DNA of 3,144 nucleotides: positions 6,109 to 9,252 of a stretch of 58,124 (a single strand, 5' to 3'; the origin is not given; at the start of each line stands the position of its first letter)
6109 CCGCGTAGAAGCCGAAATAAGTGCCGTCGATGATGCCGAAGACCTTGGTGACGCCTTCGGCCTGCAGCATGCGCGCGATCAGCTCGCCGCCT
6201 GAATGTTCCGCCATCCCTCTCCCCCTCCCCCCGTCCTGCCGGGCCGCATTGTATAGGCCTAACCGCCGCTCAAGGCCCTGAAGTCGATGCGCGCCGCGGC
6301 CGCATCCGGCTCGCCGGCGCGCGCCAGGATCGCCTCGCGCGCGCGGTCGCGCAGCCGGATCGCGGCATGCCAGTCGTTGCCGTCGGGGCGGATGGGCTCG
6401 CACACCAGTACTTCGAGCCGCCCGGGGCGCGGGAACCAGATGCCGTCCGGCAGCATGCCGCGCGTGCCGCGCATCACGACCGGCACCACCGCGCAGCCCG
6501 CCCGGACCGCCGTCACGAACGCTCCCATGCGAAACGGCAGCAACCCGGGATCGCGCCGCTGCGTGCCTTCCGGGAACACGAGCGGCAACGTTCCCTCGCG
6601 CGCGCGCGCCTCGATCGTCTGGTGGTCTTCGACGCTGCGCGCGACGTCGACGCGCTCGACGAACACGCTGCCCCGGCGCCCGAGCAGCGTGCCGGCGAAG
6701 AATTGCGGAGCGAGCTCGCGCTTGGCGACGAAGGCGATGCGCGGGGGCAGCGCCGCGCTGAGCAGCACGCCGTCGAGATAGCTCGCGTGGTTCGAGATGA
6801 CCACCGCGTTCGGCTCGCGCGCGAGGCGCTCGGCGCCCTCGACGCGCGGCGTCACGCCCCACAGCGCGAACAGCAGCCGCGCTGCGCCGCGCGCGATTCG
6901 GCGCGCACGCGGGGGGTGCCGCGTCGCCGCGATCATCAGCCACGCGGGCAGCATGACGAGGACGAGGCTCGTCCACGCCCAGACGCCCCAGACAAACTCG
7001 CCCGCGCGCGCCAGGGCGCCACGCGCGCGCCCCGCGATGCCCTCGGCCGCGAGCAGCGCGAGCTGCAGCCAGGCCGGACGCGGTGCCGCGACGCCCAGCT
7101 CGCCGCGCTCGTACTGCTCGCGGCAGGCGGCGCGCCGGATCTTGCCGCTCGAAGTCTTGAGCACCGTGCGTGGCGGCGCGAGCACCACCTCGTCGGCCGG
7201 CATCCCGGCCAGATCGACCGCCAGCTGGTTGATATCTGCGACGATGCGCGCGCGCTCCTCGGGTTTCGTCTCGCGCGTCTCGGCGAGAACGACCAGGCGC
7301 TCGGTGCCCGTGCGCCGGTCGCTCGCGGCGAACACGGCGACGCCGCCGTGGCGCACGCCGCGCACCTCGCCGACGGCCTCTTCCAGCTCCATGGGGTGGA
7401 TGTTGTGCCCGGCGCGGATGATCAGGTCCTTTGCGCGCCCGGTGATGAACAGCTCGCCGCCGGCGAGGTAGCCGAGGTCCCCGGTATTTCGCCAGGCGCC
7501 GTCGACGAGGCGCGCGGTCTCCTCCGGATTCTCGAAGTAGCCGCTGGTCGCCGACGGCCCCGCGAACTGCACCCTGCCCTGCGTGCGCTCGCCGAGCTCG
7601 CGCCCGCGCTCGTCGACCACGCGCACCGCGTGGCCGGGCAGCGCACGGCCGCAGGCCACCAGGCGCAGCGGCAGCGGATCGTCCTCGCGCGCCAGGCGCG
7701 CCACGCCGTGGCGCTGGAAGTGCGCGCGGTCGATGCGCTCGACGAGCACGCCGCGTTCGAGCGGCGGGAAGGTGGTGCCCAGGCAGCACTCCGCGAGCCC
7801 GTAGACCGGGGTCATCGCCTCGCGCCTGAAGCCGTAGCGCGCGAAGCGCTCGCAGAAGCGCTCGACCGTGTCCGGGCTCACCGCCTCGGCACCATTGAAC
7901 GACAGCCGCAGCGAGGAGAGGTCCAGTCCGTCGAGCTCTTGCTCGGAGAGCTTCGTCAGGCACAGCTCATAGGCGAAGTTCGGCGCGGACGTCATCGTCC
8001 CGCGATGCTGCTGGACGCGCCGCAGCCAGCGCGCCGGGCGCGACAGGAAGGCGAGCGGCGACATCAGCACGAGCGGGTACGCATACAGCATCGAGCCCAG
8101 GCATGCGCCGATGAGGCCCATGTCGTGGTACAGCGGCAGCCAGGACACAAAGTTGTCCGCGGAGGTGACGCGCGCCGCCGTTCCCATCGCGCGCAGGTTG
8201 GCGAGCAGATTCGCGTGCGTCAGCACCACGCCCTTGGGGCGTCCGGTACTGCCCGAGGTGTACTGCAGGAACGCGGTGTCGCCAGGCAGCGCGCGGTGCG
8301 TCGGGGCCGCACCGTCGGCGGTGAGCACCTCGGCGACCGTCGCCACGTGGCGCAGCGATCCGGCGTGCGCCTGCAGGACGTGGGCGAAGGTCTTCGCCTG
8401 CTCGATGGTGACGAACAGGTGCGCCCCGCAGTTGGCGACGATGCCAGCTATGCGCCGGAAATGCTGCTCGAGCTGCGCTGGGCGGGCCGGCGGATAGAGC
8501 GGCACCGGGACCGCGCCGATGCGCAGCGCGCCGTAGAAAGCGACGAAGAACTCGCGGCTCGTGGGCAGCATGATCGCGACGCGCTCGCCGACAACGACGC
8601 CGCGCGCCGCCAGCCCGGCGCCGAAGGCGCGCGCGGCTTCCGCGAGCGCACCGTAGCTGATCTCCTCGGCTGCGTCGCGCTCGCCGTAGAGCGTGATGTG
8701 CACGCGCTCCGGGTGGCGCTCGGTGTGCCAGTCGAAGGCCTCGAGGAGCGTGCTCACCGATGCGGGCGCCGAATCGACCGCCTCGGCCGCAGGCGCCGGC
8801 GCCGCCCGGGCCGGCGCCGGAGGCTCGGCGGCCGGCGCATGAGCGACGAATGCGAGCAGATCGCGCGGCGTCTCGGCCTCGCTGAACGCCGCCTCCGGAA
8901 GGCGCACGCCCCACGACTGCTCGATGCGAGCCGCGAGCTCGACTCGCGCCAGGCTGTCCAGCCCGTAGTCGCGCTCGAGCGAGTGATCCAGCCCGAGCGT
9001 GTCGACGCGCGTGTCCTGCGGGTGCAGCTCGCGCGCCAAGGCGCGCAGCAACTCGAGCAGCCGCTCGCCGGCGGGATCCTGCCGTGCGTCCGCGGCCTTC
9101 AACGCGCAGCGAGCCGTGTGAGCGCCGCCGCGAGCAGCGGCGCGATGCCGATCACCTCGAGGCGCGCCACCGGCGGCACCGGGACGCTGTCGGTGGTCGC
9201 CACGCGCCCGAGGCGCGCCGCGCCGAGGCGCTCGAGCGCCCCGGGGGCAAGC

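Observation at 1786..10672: FNR-box-headed, translationally coupled 7-gene operon built around an ACP/adenylase/acyltransferase protein: candidate undescribed lipid or acyl-metabolite pathway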

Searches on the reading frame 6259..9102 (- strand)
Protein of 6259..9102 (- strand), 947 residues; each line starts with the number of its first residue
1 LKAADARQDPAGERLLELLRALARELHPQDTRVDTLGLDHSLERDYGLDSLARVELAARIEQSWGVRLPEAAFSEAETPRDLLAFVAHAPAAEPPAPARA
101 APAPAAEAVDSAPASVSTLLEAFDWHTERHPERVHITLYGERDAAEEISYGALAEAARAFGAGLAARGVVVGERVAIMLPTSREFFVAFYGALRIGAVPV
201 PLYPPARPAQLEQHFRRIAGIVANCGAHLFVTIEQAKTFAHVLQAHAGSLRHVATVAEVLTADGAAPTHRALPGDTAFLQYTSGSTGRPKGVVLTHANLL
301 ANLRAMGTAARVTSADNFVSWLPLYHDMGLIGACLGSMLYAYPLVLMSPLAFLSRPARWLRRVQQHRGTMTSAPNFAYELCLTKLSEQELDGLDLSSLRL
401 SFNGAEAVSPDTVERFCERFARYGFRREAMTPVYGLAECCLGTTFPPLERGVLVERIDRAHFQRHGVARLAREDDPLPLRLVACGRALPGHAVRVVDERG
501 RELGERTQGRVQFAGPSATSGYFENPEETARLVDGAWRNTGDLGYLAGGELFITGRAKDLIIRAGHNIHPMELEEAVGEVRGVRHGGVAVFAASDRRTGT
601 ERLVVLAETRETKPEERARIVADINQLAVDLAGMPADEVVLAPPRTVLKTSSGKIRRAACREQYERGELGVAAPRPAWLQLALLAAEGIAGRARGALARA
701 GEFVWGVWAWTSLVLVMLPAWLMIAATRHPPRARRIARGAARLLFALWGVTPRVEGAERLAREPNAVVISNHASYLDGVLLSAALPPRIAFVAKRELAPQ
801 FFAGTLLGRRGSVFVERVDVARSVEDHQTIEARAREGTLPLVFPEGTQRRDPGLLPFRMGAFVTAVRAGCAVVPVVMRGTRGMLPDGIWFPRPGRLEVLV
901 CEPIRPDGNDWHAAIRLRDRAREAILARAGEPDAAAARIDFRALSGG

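Call 4: search_protein_families(library=pfam, proteins=[window:6259-9102:-])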
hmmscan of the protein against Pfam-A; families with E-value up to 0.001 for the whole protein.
window:6259-9102:- (947 aa): 3 families
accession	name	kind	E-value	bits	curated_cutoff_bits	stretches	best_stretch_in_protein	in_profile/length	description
PF00501.34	AMP-binding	-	5.5e-72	243.1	29.9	1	123-523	1-384/384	AMP-binding enzyme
PF01553.26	Acyltransferase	-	2.4e-27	95.8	23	1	753-877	3-131/132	Acyltransferase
PF00550.31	PP-binding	-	2.5e-10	40.9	20.8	1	32-86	14-67/67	Phosphopantetheine attachment site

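Call 5: search_protein_families(library=ncbifam, proteins=[window:6259-9102:-])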
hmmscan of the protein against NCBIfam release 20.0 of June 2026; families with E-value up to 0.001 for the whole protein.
window:6259-9102:- (947 aa): 111 families (the best 25 are shown)
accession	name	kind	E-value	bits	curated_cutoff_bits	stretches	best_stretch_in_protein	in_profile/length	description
NF006624.1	PRK09192.1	subfamily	2.8e-129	432.1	600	1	112-668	11-564/567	fatty acyl-AMP ligase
NF005850.0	PRK07768.1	subfamily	3.9e-120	401.6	572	1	138-664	20-543/545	long-chain-fatty-acid--CoA ligase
NF004282.0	PRK05691.1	subfamily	5.3e-115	384.5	4090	1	117-676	9-570/4334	non-ribosomal peptide synthase/polyketide synthase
NF004509.1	PRK05850.1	subfamily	4.3e-96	322.4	775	1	165-668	55-572/578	fatty-acid--AMP ligase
NF038337.1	FAAL_FadD21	exception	5e-85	286.1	1100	1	166-668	56-573/579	fatty-acid--AMP ligase FAAL21/FadD21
NF040633.1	FadD32_Coryne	exception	1e-84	285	875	1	171-665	85-613/614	FadD32-like long-chain-fatty-acid--AMP ligase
NF009124.0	PRK12476.1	subfamily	4.3e-84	282.8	922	1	143-671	64-611/612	fatty acyl-AMP ligase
NF038339.3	FAAL_FadD32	equivalog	1.6e-83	280.9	975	1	140-669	44-613/625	long-chain-fatty-acid--AMP ligase FadD32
NF004510.0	PRK05851.1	equivalog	1e-81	274.7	621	1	182-666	64-522/525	long-chain-fatty acid--ACP ligase MbtM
NF038338.1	FAAL_FadD28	exception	1.3e-71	241.7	1100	1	168-666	58-572/580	fatty-acid--AMP ligase FAAL28/FadD28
NF004837.0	PRK06187.1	subfamily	1.2e-64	218.5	476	1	117-668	8-526/531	long-chain-fatty-acid--CoA ligase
NF005702.0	PRK07514.1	subfamily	1.2e-49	169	558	1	127-665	13-501/506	malonyl-CoA synthase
NF006386.0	PRK08633.1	equivalog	7e-49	166.4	1221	3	272-421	780-923/1147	acyl-[ACP]--phospholipid O-acyltransferase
NF004114.0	PRK05605.1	equivalog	1.2e-47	162.6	766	3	233-419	178-361/575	long-chain-fatty-acid--CoA ligase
NF009233.0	PRK12583.1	subfamily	1.2e-46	159.2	832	3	467-601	358-492/558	fatty acid CoA ligase family protein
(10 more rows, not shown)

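Call 8: find_homologous_proteins(query=window:6259-9102:-, max_evalue=1e-20)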
Query window:6259-9102:- (947 aa): 8000 proteins with E <= 1e-20 among 8000 candidates; the best 120 are listed.
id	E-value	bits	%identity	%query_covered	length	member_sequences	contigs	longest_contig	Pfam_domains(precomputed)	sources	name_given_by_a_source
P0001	0.0e+0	2049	97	100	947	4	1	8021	PF00550.32,PF00501.35,PF01553.27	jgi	jgi:1-acyl-sn-glycerol-3-phosphate acyltransferase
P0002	0.0e+0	1893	91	97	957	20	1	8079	PF00550.32,PF00501.35,PF01553.27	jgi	-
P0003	0.0e+0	1788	86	99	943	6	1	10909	PF00550.32,PF00501.35,PF01553.27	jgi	jgi:1-acyl-sn-glycerol-3-phosphate acyltransferase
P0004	0.0e+0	1754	85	99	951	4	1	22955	PF00550.32,PF00501.35,PF01553.27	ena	-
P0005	0.0e+0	1748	85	99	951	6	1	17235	PF00550.32,PF00501.35,PF01553.27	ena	-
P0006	0.0e+0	1740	84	99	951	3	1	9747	PF00550.32,PF00501.35,PF01553.27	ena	-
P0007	0.0e+0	1736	85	99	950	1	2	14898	PF00550.32,PF00501.35,PF01553.27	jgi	jgi:1-acyl-sn-glycerol-3-phosphate acyltransferase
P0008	0.0e+0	1705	82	100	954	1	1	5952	PF00550.32,PF00501.35,PF01553.27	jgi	jgi:1-acyl-sn-glycerol-3-phosphate acyltransferase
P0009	0.0e+0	1691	81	98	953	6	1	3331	PF00550.32,PF00501.35,PF01553.27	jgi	jgi:1-acyl-sn-glycerol-3-phosphate acyltransferase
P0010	0.0e+0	1537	76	99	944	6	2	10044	PF00550.32,PF00501.35,PF01553.27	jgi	-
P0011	0.0e+0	1532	74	100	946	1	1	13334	PF00550.32,PF00501.35,PF01553.27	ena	-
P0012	0.0e+0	1522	75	99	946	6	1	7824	PF00550.32,PF00501.35,PF01553.27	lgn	-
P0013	0.0e+0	1517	74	99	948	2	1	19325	PF00550.32,PF00501.35,PF01553.27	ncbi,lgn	-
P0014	0.0e+0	1512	75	99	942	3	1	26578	PF00550.32,PF00501.35,PF01553.27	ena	-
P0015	0.0e+0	1502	74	97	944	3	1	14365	PF00550.32,PF00501.35,PF01553.27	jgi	-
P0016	0.0e+0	1488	73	99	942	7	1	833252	PF00550.32,PF00501.35,PF01553.27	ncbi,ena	-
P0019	0.0e+0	1455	72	99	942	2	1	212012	PF00550.32,PF00501.35,PF01553.27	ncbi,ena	-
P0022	0.0e+0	1439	71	97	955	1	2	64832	PF00550.32,PF00501.35,PF01553.27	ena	-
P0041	0.0e+0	1134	60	98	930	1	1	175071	PF00550.32,PF00501.35,PF01553.27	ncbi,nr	ncbi:MAG: AMP-binding protein [Rhodocyclaceae bacterium]|nr:AMP-binding protein [Rhodocyclaceae bact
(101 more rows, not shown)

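Call 10: find_related_loci(query=A1, collection=genome_contigs, flank=10000)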
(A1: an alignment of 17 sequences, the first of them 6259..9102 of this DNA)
Query A1 (947 aa) in genome_contigs; peptide patterns used: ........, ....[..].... (x = any residue, [..] = any of these).
600 stretches matched a pattern (row limit reached: there are more); 599 encode a relative of the query (tblastn E <= 1e-3); the best 80 are kept; 80 distinct loci.
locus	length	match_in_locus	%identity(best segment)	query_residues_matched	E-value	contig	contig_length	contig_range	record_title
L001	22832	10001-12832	57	3-938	0e+0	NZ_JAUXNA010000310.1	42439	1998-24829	MAG: Polaromonas sp. isolate C1_concoct.bin.30_sub C1_k141_81961, whole genome shotgun sequence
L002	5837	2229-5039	52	4-937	0e+0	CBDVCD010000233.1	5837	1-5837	MAG TPA_asm: uncultured Gammaproteobacteria bacterium isolate SRR22302365_binner13_Refined_117 genome assembly, contig:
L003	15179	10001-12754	52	15-933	0e+0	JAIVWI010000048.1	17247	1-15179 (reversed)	MAG: Oceanospirillum sp. isolate HYP3_US_01_1 NODE_344_length_17247_cov_0.459287, whole genome shotgun sequence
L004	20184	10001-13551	50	15-936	0e+0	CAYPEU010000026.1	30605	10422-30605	MAG TPA_asm: uncultured Desulfocapsa sp. isolate SRP167671_co2_261 genome assembly, contig: NODE_1962_length_30605_cov_9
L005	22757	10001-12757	52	15-933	0e+0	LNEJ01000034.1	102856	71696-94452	MAG: Gammaproteobacteria bacterium Ga0074134 Ga0074134_132.1, whole genome shotgun sequence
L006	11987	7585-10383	52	8-935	0e+0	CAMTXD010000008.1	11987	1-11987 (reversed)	MAG: uncultured Gallionellaceae bacterium isolate G04_MAG_00050 genome assembly, contig: G04_MAG_00050_000000000124, who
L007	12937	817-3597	51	15-935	0e+0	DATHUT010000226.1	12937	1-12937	MAG TPA_asm: Gammaproteobacteria bacterium isolate SMAG_U16114 k141_1557136, whole genome shotgun sequence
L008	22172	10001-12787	51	15-935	0e+0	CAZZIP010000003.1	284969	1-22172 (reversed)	MAG TPA_asm: uncultured Methylococcales bacterium isolate binchicken_co30_122 genome assembly, contig: NODE_33_length_28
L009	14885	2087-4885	50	2-933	0e+0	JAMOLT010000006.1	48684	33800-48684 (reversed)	MAG: Sedimenticola sp. isolate 4281-140_maxbin2_scaf2bin.001 4281-140_scaffold_156_c1, whole genome shotgun sequence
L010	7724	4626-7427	49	9-938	0e+0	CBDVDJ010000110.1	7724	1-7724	MAG TPA_asm: uncultured bacterium isolate SRR21487738_concoct_129 genome assembly, contig: ERZ25083882.4002, whole genom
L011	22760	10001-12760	51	13-933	0e+0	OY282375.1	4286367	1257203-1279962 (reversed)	MAG: uncultured Candidatus Entotheonella sp. genome assembly, chromosome: 1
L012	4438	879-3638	52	15-935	0e+0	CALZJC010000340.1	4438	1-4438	MAG: Thermoanaerobaculia bacterium isolate FO_M_Acidobacteriota_08.1 genome assembly, contig: scaffold_18858, whole geno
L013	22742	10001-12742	51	15-933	0e+0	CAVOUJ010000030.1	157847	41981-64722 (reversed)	MAG: uncultured beta proteobacterium isolate MFD10007.bin.2.158 genome assembly, contig: contig_46874, whole genome shot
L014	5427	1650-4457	51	1-933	0e+0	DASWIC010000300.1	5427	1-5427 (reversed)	MAG TPA_asm: Burkholderiales bacterium isolate SMAG_U2858 k141_3252458, whole genome shotgun sequence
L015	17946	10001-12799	49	15-932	0e+0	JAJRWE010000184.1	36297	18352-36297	MAG: Gammaproteobacteria bacterium isolate Dive96_bin2.149 k141_2698455, whole genome shotgun sequence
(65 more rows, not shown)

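Call 14: find_encoding_contigs(protein=P0016, flank=10000, max_places=2)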
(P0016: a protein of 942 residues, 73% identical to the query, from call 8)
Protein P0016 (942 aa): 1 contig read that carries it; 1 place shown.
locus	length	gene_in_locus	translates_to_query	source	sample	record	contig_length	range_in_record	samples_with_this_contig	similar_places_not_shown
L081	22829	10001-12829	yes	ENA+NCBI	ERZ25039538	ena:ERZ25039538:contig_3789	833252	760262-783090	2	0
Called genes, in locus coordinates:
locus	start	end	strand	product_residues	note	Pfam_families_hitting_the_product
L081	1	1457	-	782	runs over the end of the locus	PF02771:Acyl-CoA_dh_N, PF02770:Acyl-CoA_dh_M, PF00441:Acyl-CoA_dh_1, PF09317:ACDH_C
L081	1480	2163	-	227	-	PF00440:TetR_N, PF17939:TetR_C_30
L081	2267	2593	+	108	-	-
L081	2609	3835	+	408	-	PF00664:ABC_membrane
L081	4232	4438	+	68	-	-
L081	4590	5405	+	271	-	PF00768:Peptidase_S11, PF02113:Peptidase_S13 (faint), PF13354:Beta-lactamase2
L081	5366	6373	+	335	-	PF10017:Methyltransf_33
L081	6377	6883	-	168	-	PF07963:N_methyl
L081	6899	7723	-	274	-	PF09339:HTH_IclR, PF12802:MarR_2 (faint), PF01614:IclR_C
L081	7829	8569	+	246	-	PF02754:CCG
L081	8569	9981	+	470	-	PF02589:LUD_dom, PF13187:Fer4_9 (faint), PF00037:Fer4 (faint), PF12797:Fer4_2 (faint), PF12800:Fer4_4 (faint), PF13183:Fer4_8, PF13534:Fer4_17 (weak), PF11870:LutB_C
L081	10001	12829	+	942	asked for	PF00550:PP-binding, PF00501:AMP-binding, PF01553:Acyltransferase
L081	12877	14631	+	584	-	PF02776:TPP_enzyme_N, PF00205:TPP_enzyme_M, PF02775:TPP_enzyme_C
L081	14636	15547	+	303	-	PF13593:SBF_like, PF01758:SBF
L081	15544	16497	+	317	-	PF01073:3Beta_HSD, PF01370:Epimerase, PF02719:Polysacc_synt_2 (faint), PF04321:RmlD_sub_bind, PF13460:NAD_binding_10, PF16363:GDP_Man_Dehyd, PF07993:NAD_binding_4 (weak)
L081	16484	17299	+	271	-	PF00106:adh_short, PF08659:KR, PF01370:Epimerase (weak), PF13561:adh_short_C2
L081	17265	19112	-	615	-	PF05430:Methyltransf_30, PF01266:DAO, PF13450:NAD_binding_8 (faint)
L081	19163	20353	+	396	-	PF00171:Aldedh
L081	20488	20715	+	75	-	-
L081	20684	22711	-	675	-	PF00034:Cytochrom_C, PF13442:Cytochrome_CBB3, PF00034:Cytochrom_C, PF13442:Cytochrome_CBB3 (weak), PF00034:Cytochrom_C, PF13442:Cytochrome_CBB3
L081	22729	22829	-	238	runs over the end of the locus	PF06736:TMEM175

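Call 15: find_encoding_contigs(protein=P0004, flank=10000, max_places=2)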
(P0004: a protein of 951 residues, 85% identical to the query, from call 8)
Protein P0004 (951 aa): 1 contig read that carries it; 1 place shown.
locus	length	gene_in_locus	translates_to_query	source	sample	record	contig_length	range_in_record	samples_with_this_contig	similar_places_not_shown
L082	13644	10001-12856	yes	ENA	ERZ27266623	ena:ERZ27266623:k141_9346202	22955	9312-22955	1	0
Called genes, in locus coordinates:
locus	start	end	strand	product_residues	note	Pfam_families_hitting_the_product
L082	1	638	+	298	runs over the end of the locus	PF00768:Peptidase_S11, PF13354:Beta-lactamase2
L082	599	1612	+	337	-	PF10017:Methyltransf_33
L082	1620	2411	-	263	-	PF09339:HTH_IclR, PF12802:MarR_2 (weak), PF01614:IclR_C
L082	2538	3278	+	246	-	PF02754:CCG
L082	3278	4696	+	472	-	PF02589:LUD_dom, PF13187:Fer4_9 (faint), PF00037:Fer4 (faint), PF13183:Fer4_8, PF13534:Fer4_17 (weak), PF11870:LutB_C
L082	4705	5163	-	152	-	PF00571:CBS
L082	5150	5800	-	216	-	-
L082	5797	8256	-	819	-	PF20437:LonC_helical, PF13654:AAA_32, PF20436:LonB_AAA-LID, PF05362:Lon_C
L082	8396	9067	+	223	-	PF12697:Abhydrolase_6 (weak), PF00326:Peptidase_S9 (faint), PF12146:Hydrolase_4 (faint), PF01738:DLH (weak), PF12740:PETase (weak)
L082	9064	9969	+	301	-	PF13793:Pribosyltran_N, PF00156:Pribosyltran, PF14572:Pribosyl_synth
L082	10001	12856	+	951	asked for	PF00550:PP-binding, PF00501:AMP-binding, PF01553:Acyltransferase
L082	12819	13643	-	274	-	?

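Call 22: search_solved_structures(query=window:6259-9102:-, max_evalue=1e-10)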
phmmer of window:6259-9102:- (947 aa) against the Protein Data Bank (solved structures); distinct sequences matched with E-value up to 1e-10: 138 (the best 60 are shown).
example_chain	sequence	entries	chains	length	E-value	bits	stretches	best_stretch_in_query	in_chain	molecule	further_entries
3pbk_A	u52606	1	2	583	1.2e-90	307.7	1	118-667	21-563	Fatty Acyl-Adenylate Ligase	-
7r7e_A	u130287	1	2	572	3.1e-85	289.8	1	140-672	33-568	Polyketide synthase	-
7r7g_A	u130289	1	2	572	3.6e-85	289.6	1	140-672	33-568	Polyketide synthase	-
7r7f_A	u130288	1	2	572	4.8e-85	289.2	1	140-672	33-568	Polyketide synthase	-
3kxw_A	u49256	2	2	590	8.7e-79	268.5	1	140-664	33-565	Saframycin Mx1 synthetase B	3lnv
5ey9_A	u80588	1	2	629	6.1e-69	235.9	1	140-674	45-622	Long-chain-fatty-acid--AMP ligase FadD32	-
5hm3_A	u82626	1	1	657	6.4e-68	232.5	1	140-674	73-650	Long-chain-fatty-acid--AMP ligase FadD32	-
8hd4_A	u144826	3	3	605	3.9e-67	229.9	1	162-670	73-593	Long-chain-fatty-acid--AMP ligase FadD23 | Fatty-acid-CoA ligase FadD23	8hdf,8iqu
5d6j_A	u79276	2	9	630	2e-66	227.6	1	141-670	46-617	Acyl-CoA synthase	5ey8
5icr_A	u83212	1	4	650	2.3e-66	227.3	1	141-670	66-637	Acyl-CoA synthase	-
7wua_A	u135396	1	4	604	6.8e-66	225.8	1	171-666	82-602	Acyl-CoA synthase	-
4r0m_B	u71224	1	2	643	1.6e-62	214.6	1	135-668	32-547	McyG protein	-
6ulx_A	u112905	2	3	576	1.5e-60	208.1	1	149-668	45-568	Amino acid adenylation domain-containing protein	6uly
6ulw_A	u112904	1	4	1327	3.3e-60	207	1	149-669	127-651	Amino acid adenylation domain-containing protein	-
5d6n_A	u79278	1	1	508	1.8e-54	188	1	141-556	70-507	Acyl-CoA synthase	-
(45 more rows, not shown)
